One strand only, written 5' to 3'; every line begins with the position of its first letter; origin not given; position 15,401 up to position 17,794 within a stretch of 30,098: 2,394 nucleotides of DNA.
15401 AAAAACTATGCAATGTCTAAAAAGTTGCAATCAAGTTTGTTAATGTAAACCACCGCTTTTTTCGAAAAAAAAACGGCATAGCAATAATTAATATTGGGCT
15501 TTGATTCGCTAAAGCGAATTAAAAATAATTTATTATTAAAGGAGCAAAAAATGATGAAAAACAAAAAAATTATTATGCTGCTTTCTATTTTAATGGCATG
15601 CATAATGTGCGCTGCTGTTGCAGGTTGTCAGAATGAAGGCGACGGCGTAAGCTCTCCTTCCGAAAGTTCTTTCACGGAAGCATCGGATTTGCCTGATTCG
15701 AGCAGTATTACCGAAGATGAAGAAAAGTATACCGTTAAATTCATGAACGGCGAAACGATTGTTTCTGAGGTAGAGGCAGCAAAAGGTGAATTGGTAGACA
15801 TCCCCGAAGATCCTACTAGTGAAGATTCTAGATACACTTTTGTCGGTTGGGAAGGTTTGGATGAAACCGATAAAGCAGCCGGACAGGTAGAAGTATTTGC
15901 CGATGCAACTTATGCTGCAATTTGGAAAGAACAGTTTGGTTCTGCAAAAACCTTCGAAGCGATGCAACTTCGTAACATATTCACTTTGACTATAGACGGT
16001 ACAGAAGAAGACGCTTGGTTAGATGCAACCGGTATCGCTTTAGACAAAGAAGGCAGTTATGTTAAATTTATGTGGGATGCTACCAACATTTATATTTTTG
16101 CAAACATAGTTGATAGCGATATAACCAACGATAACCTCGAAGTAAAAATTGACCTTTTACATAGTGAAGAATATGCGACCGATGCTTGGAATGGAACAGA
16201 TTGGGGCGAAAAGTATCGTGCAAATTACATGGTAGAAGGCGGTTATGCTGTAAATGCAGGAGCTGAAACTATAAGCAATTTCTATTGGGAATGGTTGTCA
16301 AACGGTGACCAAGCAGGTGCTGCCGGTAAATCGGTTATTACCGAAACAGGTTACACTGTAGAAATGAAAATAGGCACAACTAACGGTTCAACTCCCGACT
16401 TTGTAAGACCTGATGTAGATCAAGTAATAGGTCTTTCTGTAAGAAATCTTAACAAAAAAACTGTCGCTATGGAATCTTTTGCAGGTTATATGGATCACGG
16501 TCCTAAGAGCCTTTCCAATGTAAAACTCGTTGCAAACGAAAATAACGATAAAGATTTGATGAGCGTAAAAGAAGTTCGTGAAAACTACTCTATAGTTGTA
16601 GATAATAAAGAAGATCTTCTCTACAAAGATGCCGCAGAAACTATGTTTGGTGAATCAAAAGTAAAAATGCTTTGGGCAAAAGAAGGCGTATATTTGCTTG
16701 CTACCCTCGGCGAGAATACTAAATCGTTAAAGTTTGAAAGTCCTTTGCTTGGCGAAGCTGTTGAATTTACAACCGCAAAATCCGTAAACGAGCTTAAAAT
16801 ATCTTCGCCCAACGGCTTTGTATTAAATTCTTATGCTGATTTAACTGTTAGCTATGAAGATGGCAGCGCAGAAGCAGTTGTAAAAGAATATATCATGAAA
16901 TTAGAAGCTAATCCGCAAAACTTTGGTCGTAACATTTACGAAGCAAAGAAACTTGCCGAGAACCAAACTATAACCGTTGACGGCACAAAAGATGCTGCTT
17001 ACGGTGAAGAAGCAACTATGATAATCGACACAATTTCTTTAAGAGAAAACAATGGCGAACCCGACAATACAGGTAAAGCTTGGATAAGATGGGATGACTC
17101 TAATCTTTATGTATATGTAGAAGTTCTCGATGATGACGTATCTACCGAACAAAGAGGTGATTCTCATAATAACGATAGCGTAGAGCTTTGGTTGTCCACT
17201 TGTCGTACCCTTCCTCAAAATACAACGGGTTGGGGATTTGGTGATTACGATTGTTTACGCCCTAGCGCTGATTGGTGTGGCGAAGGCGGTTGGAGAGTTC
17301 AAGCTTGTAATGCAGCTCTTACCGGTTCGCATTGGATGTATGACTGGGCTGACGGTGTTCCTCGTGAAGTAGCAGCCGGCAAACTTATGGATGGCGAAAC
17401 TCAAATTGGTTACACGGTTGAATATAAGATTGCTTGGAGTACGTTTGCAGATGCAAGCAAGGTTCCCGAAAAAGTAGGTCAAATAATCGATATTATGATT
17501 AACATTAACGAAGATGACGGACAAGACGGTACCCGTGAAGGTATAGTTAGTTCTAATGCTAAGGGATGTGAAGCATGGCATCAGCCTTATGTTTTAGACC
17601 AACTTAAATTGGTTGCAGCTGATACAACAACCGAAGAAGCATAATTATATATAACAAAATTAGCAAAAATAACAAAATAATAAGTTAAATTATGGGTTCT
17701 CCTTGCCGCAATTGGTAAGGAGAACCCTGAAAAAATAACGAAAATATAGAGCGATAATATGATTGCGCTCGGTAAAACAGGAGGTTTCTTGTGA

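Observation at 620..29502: Gram-positive glycan locus with a large lipid-tethered array of apparently non-catalytic CBM9-like proteins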

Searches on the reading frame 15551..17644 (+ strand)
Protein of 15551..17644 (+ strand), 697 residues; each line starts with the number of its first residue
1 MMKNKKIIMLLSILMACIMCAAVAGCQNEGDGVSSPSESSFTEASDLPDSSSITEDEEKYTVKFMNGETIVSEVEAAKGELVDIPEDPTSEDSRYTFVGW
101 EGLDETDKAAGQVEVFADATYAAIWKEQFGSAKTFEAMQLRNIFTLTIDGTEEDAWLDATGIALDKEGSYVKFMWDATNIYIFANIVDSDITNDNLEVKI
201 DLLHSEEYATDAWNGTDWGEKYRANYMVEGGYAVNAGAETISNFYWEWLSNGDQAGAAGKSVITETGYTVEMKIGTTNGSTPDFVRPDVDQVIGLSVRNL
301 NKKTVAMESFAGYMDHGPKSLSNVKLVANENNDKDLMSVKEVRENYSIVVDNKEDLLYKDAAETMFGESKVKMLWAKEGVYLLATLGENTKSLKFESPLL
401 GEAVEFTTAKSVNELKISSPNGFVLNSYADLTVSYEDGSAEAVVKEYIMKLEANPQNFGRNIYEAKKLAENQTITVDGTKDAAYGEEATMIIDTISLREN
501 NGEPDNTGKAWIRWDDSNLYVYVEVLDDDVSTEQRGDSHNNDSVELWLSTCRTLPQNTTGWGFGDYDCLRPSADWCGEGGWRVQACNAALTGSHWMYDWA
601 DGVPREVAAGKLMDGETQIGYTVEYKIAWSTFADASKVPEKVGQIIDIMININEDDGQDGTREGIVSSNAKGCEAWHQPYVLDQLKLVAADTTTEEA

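Call 4: search_protein_families(library=pfam, proteins=[window:15551-17644:+], max_evalue=0.01)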
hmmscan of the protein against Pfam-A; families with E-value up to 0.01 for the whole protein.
window:15551-17644:+ (697 aa): 2 families
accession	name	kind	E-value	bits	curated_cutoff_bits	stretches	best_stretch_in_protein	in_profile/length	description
PF06452.16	CBM9_1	-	1.8e-25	90.3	23.4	3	476-549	1-73/185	Carbohydrate family 9 binding domain-like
PF09479.16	Flg_new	-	0.0003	21.3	27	1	60-101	1-39/65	Listeria-Bacteroides repeat domain (List_Bact_rpt)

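Call 6: search_protein_families(library=ncbifam, proteins=[window:15551-17644:+], max_evalue=0.01)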
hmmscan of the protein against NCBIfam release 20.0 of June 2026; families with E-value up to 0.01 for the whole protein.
window:15551-17644:+ (697 aa): 1 family
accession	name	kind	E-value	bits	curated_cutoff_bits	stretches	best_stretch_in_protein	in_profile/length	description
NF053819.1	EF0750_LPXTG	subfamily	0.0024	18.3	47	1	2-57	1-56/105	EF2685/EF0750 family sortase-dependent surface protein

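Call 37: find_related_loci(query=A2, collection=genome_contigs, flank=10000)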
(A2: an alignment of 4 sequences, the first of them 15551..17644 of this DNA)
Query A2 (697 aa) in genome_contigs; peptide patterns used: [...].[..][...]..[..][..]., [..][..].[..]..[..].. (x = any residue, [..] = any of these).
167 stretches matched a pattern; 6 encode a relative of the query (tblastn E <= 1e-3); 6 distinct loci.
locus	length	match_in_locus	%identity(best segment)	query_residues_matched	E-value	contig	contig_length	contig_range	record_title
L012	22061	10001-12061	46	49-691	0e+0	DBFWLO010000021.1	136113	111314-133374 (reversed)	MAG TPA_asm: Candidatus Scatosoma sp. isolate MAG7883 contig21, whole genome shotgun sequence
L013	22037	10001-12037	44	53-691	3e-135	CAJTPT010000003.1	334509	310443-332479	MAG TPA_asm: uncultured Christensenella sp. isolate MGBC105282 genome assembly, contig: MGBC105282.3, whole genome shotg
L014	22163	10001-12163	36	1-688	2e-120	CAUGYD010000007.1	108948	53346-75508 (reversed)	MAG TPA_asm: uncultured Eubacteriales bacterium isolate SRR16279986_bin.37_MetaWRAP_v1.3_MAG genome assembly, contig: ER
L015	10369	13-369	52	217-688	2e-31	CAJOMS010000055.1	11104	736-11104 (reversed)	uncultured Clostridia bacterium isolate Reindeer_2_mag_77 genome assembly, contig: scaffold_9190, whole genome shotgun s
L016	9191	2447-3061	26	475-691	2e-6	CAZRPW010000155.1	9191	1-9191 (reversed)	MAG TPA_asm: uncultured Bacteroides sp. isolate binchicken_co42_498 genome assembly, contig: NODE_12975_length_9191_cov_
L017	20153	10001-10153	47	48-100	5e-5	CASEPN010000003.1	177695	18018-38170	uncultured Firmicutes bacterium isolate A62_L1_378378_idba_bin.70 genome assembly, contig: A62_L1_378378_idba_bin.70.fa_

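Call 58: predict_structure(alignment_id=A4)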
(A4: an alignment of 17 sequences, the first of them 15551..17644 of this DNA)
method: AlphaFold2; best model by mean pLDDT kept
length: 697 residues; sequences in the alignment: 17
mean_pLDDT: 82.8   pTM: 0.61
mean pLDDT of the five models: 82.8, 82.2, 80.8, 79.2, 78.7
residues with pLDDT >= 90: 301; 70-90: 301; 50-70: 36; < 50: 59
segments of 3 or more residues with pLDDT < 50: 1-55, 694-697
pLDDT, mean of each block of 10 residues (from residue 1): 34 43 31 32 35 60 92 93 90 84 88 93 87 91 87 92 88 94 92 87 82 78 77 93 85 84 94 87 86 89 71 73 93 87 88 87 92 90 90 82 74 77 83 89 90 88 94 93 92 94 90 96 94 86 94 80 63 76 90 89 91 75 95 86 93 90 93 90 94 52
secondary structure, 60 per line:
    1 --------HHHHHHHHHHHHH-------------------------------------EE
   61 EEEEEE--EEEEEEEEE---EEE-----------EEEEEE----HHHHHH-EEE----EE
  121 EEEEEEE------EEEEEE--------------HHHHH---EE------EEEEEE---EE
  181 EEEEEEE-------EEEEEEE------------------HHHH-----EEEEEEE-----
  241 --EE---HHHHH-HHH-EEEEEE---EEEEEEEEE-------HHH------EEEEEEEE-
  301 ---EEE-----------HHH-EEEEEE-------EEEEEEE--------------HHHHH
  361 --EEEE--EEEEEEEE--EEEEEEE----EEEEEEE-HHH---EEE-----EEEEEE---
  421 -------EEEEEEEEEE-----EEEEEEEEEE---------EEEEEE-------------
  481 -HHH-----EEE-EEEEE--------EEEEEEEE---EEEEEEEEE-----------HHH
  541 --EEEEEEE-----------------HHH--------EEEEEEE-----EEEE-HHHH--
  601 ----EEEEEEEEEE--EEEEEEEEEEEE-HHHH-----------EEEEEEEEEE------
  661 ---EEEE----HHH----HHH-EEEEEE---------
elements in order (helices of 4 or more, strands of 3 or more residues): H9-21 E59-66 E69-77 E81-83 E95-100 H105-110 E112-114 E119-127 E134-139 H154-158 E170-175 E179-187 E195-201 H220-223 E229-235 H248-252 E258-263 E267-275 E292-299 E304-306 E322-327 E335-341 H356-360 E363-366 E369-376 E379-385 E390-396 E404-406 E412-417 E428-437 E443-452 E462-467 E490-492 E494-498 E507-514 E518-526 E543-549 E578-584 E590-593 H595-598 E605-614 E617-628 H630-633 E645-654 E664-667 E683-688

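Call 78: find_related_loci(query=A2, collection=metagenome_contigs, flank=8000)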
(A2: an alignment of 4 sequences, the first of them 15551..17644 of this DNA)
Query A2 (697 aa) in metagenome_contigs; peptide patterns used: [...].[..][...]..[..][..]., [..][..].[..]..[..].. (x = any residue, [..] = any of these).
263 stretches matched a pattern; 4 encode a relative of the query (tblastn E <= 1e-3); 4 distinct loci.
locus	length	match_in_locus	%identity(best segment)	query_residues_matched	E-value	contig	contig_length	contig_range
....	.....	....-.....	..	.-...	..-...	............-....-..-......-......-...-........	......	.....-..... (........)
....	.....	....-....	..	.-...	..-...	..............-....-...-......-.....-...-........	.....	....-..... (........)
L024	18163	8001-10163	36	1-688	9e-121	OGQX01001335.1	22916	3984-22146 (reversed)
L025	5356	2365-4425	28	146-695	1e-13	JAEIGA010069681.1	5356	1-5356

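Call 106: fold_search(model_id=the predicted structure, library=pdb)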
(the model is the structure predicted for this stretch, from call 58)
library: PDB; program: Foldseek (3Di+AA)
matches with E <= 10: 500; with E <= 0.001: 498
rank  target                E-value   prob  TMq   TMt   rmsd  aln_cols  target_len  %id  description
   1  1i82_A                4.9e-14  1.00  0.24  0.82   3.9       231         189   23  FAMILY 9 CARBOHYDRATE-BINDING MODULE FROM THERMOTOGA MARITIMA XYLANASE 10A WITH CELLOBIOSE (released 2001-06-13)
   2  7nwn                  7.2e-13  1.00  0.23  0.76   5.0       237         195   18  A carbohydrate binding module family 9 (CBM9) from Caldicellulsiruptor kristjanssonii (released 2021-07-07)
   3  7nwo                  1.1e-11  1.00  0.24  0.82   3.7       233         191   20  A carbohydrate binding module family 9 (CBM9) from Caldicellulosiruptor kristjanssonii in complex with glucose (released 2021-07-07)
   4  4jpq_A                7.5e-08  1.00  0.20  0.54   7.1       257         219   12  Crystal structure of a putative carbohydrate-binding protein (BACUNI_03838) from Bacteroides uniformis ATCC 8492 at 2. (released 2013-04-17)
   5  3f85                  1.9e-07  0.93  0.11  0.15  30.6       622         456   11  Structure of fusion complex of homo trimeric major pilin subunits CfaB of CFA/I fimbirae from ETEC E. coli (released 2009-08-11)
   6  7uwu_B                2.4e-07  1.00  0.17  0.19  20.8       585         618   13  Starch adherence system protein 6 (Sas6) (released 2023-06-14)
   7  4jpq_B                2.6e-07  1.00  0.20  0.54   7.1       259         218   13  Crystal structure of a putative carbohydrate-binding protein (BACUNI_03838) from Bacteroides uniformis ATCC 8492 at 2. (released 2013-04-17)
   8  7uww_A                3.8e-07  1.00  0.17  0.18  21.6       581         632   12  Sas6 with alpha-cyclodextrin (released 2023-06-14)
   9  7uwu_A                4.0e-07  1.00  0.17  0.18  21.3       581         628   12  Starch adherence system protein 6 (Sas6) (released 2023-06-14)
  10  8egx_A                6.5e-07  0.66  0.07  0.11  38.1       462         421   11  Complex of Fat4(EC1-4) bound to Dchs1(EC1-4) (released 2023-02-22)
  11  5d4k_A                6.8e-07  0.85  0.11  0.13  27.8       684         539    8  Crystal structure of the human polymeric Ig receptor (pIgR) ectodomain (released 2016-03-16)
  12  3lso_A                9.4e-07  0.92  0.09  0.13  22.4       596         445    9  Crystal structure of Putative membrane anchored protein from Corynebacterium diphtheriae (released 2010-02-23)
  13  6ue7_C                9.4e-07  0.80  0.11  0.14  24.1       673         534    9  Structure of dimeric sIgA complex (released 2020-02-19)
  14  9ijj_4J               1.1e-06  0.54  0.09  0.09  41.7       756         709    7  In situ structure of the central apparatus in mouse sperm axoneme. (released 2025-06-04)
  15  7uww_B                1.4e-06  1.00  0.16  0.17  21.7       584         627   12  Sas6 with alpha-cyclodextrin (released 2023-06-14)
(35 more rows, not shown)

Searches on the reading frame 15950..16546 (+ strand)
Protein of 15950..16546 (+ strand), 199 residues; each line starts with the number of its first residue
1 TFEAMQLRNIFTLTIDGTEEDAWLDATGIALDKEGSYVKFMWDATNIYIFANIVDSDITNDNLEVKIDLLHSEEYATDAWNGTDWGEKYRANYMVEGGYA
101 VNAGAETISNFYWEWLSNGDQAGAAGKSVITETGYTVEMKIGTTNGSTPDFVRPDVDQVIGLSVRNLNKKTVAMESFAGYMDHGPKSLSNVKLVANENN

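Call 103: search_protein_families(library=pfam, proteins=[window:15950-16546:+], max_evalue=1)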
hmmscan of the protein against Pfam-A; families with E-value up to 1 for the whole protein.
window:15950-16546:+ (199 aa): 1 family
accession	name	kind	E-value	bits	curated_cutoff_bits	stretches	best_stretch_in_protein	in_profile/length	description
PF06452.16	CBM9_1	-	1.1e-07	32.4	23.4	1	36-189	33-172/185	Carbohydrate family 9 binding domain-like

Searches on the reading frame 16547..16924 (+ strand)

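Call 103: search_protein_families(library=pfam, proteins=[window:16547-16924:+], max_evalue=1)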
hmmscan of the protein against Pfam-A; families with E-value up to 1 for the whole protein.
window:16547-16924:+ (126 aa): 1 family
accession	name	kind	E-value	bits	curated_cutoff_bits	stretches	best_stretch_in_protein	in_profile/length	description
PF14130.12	Cap4_nuclease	-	0.04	14.6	26.2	1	7-121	24-134/200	Cap4, dsDNA endonuclease domain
